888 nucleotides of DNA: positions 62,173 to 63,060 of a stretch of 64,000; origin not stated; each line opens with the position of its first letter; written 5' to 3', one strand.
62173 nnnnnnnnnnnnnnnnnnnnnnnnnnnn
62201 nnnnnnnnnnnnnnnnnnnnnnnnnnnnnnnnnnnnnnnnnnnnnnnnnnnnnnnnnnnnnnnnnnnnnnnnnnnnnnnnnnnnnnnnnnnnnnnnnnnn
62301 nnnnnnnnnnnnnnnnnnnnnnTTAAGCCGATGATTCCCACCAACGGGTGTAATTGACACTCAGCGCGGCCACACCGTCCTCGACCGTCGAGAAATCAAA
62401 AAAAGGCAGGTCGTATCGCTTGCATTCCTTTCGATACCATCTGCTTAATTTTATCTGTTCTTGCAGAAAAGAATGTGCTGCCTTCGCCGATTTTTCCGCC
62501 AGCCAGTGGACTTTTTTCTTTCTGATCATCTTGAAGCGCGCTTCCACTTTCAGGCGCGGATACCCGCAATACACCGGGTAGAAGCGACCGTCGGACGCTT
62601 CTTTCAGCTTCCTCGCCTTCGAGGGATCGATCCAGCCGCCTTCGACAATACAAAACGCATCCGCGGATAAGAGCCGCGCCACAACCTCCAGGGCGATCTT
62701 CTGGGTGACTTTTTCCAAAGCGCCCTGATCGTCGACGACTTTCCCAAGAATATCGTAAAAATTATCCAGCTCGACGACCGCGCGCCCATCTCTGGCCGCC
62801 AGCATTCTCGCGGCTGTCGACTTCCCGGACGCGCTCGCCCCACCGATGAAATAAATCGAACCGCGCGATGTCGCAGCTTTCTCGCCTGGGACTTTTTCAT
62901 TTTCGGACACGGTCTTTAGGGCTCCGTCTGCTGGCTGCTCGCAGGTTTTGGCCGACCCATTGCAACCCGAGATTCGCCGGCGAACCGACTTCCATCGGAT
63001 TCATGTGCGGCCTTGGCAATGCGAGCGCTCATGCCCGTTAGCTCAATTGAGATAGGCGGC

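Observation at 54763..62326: Polysaccharide/oligosaccharide locus combining NodI/NodJ-like exporter, secreted glycosidase-like protein and a NodB+NodC-like fusion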

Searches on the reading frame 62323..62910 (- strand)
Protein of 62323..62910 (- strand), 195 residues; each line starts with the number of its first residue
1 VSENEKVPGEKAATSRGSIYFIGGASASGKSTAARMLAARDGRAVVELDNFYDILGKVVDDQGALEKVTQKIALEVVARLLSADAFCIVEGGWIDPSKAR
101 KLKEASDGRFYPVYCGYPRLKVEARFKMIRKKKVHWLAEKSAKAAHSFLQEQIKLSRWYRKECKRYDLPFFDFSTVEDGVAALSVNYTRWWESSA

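Call 13: search_protein_families(library=pfam, proteins=[window:62323-62910:-], max_evalue=0.001)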
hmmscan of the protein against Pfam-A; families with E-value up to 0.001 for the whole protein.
window:62323-62910:- (195 aa): 1 family
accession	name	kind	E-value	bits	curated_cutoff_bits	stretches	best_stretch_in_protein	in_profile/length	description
PF13671.12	AAA_33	-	1.1e-06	29.5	27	1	22-107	4-93/143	AAA domain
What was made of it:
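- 62323..62910 (-): Convergent P-loop (AAA_33) kinase-like gene that overlaps the synthase stop by 4 bp. It is a conserved neighbour within Competibacter, and its role is unknown. Pfam AAA_33 (call 13).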
